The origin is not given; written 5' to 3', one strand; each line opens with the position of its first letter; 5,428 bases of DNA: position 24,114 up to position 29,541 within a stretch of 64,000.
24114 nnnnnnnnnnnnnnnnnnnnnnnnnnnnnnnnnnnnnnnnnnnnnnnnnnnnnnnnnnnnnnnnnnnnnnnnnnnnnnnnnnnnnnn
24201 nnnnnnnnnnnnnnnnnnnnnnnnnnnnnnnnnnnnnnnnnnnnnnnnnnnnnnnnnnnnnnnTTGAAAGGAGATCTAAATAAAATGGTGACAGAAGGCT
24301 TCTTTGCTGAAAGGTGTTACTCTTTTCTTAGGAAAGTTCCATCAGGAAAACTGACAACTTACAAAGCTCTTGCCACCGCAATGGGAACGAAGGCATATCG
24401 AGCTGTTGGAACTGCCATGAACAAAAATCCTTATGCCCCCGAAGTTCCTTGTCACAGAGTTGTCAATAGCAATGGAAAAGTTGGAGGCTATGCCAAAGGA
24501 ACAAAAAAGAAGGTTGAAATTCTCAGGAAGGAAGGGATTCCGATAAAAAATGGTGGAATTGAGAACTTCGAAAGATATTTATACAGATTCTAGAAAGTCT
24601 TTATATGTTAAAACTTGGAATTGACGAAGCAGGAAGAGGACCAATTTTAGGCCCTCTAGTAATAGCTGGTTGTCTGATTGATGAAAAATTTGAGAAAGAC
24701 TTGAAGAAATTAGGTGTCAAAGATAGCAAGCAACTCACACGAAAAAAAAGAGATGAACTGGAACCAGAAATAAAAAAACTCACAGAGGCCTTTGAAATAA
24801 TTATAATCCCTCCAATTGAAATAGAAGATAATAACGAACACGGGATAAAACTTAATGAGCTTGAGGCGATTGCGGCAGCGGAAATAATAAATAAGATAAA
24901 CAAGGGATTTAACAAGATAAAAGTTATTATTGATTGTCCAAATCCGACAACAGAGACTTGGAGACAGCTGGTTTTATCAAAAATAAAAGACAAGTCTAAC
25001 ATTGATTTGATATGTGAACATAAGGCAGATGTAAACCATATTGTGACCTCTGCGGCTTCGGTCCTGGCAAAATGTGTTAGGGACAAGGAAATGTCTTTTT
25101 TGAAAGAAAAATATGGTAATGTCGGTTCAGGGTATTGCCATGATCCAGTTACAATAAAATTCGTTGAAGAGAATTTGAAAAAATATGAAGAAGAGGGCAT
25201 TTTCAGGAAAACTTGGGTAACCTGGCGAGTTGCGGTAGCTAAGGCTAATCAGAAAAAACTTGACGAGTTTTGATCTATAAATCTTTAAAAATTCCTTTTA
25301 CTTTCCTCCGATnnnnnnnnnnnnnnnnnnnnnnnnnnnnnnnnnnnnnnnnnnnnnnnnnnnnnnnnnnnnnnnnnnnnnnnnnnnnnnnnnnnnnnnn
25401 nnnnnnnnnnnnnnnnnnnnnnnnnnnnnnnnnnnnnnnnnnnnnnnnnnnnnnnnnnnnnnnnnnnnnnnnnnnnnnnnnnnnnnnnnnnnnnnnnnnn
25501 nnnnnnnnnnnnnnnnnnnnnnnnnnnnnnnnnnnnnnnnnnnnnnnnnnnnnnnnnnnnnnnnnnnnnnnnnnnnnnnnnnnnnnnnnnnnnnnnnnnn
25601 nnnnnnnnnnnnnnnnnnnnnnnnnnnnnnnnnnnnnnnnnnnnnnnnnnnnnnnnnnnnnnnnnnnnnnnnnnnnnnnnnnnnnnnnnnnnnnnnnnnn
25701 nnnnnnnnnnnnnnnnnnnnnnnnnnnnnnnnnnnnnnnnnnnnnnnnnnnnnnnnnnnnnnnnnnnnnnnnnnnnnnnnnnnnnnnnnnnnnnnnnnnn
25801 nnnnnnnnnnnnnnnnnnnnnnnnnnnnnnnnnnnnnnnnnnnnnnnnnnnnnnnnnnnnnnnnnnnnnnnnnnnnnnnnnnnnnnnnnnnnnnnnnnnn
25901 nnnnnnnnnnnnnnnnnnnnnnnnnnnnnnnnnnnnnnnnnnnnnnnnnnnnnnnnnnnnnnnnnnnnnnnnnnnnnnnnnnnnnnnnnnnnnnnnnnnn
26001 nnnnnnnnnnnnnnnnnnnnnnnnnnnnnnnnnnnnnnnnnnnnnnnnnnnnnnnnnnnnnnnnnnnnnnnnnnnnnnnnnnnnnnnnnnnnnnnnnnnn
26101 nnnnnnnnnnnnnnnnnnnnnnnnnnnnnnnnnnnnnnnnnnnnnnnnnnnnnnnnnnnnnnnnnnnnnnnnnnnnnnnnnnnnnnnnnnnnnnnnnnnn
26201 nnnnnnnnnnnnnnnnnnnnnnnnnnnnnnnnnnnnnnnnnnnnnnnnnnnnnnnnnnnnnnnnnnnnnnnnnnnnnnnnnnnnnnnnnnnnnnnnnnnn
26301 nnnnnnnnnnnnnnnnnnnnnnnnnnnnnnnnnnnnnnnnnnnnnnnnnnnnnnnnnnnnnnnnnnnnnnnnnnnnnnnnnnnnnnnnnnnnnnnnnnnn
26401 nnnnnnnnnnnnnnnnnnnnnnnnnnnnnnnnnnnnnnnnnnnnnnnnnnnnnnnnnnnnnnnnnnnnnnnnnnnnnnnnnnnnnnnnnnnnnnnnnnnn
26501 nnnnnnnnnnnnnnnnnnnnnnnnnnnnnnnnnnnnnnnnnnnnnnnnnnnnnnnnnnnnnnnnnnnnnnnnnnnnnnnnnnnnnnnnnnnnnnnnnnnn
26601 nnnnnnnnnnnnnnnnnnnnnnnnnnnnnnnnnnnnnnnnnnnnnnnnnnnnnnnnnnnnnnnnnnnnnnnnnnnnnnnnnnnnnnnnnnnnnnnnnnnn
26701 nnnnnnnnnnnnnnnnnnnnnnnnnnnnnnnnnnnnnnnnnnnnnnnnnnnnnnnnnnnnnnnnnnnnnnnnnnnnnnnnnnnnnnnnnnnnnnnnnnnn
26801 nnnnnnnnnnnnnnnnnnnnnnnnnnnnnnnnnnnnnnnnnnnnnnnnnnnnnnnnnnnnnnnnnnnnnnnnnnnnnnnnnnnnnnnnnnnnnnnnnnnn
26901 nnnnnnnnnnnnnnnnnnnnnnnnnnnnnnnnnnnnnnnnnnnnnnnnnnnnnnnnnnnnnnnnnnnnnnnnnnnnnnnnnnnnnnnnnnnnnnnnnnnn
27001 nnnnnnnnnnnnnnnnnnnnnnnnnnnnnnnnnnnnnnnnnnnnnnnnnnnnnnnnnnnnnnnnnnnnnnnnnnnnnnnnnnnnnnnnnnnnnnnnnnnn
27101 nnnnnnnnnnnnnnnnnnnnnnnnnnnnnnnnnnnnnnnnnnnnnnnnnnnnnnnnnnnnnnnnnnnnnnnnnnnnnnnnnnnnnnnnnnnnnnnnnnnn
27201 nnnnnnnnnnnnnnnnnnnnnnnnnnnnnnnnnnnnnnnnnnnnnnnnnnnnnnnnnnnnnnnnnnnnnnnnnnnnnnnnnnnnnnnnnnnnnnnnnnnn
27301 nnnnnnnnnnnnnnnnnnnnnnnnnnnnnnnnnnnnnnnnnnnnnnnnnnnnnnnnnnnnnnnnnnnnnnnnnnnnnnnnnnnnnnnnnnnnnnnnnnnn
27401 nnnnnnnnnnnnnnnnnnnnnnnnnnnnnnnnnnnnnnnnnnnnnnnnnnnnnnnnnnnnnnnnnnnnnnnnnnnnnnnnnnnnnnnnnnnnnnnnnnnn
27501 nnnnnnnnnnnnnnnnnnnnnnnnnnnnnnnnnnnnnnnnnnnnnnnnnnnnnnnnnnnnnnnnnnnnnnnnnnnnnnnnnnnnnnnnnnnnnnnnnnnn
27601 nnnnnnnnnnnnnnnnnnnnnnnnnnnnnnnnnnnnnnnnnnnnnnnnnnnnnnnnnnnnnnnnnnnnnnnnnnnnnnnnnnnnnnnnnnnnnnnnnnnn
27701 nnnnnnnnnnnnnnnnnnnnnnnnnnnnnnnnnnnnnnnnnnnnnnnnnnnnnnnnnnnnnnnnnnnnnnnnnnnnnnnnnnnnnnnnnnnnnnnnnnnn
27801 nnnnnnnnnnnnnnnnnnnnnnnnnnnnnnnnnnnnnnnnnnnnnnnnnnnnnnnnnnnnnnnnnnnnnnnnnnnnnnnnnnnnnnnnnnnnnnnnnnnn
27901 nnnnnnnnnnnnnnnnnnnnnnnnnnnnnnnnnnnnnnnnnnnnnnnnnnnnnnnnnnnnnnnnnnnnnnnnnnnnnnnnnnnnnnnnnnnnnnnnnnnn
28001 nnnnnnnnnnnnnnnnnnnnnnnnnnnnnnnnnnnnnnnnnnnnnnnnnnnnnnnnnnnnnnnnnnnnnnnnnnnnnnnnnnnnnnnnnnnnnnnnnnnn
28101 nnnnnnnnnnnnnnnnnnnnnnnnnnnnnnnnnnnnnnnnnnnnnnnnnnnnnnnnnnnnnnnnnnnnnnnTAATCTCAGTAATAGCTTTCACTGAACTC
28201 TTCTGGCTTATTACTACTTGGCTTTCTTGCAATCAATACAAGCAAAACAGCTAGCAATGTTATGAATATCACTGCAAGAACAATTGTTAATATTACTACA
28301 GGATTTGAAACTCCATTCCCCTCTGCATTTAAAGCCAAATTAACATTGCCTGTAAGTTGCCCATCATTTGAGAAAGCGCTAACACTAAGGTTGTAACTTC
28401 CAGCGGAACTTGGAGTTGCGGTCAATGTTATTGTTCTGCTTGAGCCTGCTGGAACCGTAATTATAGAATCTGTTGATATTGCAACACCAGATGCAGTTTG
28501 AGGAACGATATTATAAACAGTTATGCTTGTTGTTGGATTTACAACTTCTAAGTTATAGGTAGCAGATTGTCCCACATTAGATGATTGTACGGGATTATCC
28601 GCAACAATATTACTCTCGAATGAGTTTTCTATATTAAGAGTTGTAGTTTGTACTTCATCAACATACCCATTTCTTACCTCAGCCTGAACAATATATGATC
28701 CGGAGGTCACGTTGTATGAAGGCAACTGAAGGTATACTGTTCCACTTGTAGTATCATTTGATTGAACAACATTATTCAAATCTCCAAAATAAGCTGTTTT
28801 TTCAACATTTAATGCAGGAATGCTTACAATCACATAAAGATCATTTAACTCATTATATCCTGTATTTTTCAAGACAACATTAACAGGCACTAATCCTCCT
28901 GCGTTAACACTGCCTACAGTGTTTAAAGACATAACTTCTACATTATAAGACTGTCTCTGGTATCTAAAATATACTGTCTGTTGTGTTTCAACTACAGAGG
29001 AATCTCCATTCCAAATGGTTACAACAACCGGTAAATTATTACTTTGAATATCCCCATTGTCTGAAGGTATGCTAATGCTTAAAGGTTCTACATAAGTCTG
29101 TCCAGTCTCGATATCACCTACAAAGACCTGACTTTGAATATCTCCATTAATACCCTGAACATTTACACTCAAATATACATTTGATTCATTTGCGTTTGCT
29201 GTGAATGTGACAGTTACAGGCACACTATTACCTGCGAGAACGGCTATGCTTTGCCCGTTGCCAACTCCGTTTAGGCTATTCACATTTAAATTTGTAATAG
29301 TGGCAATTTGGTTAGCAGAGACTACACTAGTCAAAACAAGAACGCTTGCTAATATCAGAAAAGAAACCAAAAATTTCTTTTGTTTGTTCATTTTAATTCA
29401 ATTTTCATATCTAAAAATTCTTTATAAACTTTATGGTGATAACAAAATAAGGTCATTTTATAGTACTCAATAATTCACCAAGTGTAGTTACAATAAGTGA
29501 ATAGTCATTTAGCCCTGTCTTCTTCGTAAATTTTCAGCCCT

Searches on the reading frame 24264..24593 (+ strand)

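Call 56: search_protein_families(library=pfam, proteins=[window:24264-24593:+], max_evalue=0.001)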
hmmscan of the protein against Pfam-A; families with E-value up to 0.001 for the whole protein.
window:24264-24593:+ (109 aa): 1 family
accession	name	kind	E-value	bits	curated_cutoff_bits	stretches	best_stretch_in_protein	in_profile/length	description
PF01035.26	DNA_binding_1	-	1.3e-28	99.1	27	1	14-92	2-81/81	6-O-methylguanine DNA methyltransferase, DNA binding domain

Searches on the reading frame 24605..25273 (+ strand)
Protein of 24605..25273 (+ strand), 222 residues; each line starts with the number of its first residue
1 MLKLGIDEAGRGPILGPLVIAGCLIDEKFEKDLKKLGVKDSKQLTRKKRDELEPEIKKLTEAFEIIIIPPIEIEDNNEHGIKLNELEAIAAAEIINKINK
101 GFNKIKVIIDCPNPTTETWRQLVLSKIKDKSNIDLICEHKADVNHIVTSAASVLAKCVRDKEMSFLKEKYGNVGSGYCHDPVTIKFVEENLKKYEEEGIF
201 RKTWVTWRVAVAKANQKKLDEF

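Call 53: search_protein_families(library=pfam, proteins=[window:24605-25273:+], max_evalue=0.001)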
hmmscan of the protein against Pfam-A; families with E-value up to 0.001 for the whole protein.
window:24605-25273:+ (222 aa): 1 family
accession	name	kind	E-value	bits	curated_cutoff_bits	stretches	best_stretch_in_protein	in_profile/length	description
PF01351.25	RNase_HII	-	3.5e-41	141.7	25.8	1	4-206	1-198/199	Ribonuclease HII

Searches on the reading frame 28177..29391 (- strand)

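Call 26: search_protein_families(library=pfam, proteins=[window:28177-29391:-], max_evalue=0.001)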
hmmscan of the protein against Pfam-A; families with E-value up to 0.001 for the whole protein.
window:28177-29391:- (404 aa): 3 families
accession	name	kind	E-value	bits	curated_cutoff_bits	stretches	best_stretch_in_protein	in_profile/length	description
PF15780.11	ASH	-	4.2e-06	27.3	27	1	270-342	18-91/98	Abnormal spindle-like microcephaly-assoc'd, ASPM-SPD-2-Hydin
PF11614.14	FixG_C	-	6.4e-06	26.8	25.6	0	278-325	34-83/119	IG-like fold at C-terminal of FixG, putative oxidoreductase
PF06280.18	fn3_5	-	0.00024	22.2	27.6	0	254-341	6-87/112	Fn3-like domain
